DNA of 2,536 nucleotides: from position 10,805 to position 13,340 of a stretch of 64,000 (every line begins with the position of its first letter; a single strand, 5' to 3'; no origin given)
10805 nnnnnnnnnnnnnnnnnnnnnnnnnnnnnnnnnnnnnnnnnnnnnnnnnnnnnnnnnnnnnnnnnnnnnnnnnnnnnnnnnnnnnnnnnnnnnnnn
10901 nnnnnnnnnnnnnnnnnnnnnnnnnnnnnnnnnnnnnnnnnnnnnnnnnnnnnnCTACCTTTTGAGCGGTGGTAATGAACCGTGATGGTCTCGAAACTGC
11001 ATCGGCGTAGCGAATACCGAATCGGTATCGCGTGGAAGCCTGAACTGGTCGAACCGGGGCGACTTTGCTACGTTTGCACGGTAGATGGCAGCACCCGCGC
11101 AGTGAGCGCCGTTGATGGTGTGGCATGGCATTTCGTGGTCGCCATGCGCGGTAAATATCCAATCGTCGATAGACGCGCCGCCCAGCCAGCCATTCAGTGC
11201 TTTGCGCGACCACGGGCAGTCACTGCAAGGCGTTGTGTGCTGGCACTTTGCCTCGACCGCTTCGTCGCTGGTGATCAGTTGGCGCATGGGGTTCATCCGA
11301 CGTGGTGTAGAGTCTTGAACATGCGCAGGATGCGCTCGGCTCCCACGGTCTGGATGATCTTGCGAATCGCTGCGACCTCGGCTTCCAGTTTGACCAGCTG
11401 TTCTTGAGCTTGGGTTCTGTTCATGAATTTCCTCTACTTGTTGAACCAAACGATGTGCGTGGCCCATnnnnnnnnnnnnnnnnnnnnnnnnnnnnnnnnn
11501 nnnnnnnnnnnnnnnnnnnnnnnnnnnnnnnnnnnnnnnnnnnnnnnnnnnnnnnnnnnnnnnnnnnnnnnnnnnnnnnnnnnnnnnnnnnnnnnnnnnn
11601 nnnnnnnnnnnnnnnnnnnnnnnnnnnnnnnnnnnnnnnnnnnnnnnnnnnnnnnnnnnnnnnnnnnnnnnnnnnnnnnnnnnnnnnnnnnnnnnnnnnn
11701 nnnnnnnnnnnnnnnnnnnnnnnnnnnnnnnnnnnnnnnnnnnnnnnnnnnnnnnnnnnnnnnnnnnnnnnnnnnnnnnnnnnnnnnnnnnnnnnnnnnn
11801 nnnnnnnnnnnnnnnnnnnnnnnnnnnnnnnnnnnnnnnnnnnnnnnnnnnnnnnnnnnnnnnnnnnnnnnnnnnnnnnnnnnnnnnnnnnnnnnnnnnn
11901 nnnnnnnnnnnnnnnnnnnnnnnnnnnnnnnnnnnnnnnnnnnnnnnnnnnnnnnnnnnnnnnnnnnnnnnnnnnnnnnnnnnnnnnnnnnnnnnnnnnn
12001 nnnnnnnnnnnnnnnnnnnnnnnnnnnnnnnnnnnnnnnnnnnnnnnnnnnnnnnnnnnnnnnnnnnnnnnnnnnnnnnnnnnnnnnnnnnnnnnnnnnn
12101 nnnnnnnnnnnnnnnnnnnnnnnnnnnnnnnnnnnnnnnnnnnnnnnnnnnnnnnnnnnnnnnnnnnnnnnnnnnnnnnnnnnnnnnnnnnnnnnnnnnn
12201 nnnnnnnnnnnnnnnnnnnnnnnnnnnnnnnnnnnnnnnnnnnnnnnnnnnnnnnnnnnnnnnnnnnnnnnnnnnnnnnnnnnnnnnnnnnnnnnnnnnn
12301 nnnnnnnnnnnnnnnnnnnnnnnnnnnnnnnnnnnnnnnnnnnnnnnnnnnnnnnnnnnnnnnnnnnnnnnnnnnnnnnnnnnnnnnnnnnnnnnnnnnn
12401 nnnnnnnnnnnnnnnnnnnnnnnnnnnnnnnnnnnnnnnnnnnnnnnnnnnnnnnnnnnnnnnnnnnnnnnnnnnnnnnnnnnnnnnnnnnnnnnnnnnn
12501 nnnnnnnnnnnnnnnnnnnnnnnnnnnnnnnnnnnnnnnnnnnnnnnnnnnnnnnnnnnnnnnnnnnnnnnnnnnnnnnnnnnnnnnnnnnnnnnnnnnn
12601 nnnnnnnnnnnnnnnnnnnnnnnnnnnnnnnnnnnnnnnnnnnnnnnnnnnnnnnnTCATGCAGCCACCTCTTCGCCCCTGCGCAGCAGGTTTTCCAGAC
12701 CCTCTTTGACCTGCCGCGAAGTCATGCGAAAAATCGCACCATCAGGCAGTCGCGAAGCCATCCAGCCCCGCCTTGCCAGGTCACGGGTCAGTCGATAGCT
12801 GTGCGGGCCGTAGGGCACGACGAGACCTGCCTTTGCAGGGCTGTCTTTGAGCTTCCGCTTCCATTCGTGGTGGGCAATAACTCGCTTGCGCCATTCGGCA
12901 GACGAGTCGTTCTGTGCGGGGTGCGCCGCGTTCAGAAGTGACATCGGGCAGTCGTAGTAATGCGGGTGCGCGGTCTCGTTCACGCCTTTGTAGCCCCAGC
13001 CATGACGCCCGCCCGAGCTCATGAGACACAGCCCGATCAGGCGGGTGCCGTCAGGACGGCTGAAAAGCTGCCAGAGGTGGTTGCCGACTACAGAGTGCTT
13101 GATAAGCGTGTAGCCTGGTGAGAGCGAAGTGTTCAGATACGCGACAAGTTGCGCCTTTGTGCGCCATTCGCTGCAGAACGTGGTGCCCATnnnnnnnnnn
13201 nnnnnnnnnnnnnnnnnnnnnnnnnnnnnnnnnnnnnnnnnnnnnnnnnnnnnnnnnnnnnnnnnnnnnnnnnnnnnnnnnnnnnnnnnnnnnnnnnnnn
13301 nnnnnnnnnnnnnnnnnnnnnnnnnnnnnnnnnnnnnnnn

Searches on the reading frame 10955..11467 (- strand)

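Call 37: search_protein_families(library=phrogs, proteins=[window:10955-11467:-], max_evalue=0.001)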
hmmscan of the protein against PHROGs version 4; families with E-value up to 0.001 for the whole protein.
window:10955-11467:- (170 aa): 1 family
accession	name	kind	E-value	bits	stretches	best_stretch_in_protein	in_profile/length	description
phrog_5443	-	unknown function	8.6e-17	62.5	1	63-164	96-219/287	-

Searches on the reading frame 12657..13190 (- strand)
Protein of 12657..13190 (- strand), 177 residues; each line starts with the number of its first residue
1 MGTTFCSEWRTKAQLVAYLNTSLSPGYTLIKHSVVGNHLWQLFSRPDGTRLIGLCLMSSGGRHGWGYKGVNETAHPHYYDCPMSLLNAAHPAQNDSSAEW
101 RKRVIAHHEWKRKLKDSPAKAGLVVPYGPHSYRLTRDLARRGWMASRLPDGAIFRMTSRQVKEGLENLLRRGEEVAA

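Call 37: search_protein_families(library=phrogs, proteins=[window:12657-13190:-], max_evalue=0.001)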
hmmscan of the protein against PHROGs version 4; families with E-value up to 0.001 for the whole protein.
window:12657-13190:- (177 aa): 1 family
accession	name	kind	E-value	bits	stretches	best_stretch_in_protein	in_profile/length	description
phrog_21047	-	unknown function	1.8e-08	35.6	1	26-113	22-107/170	-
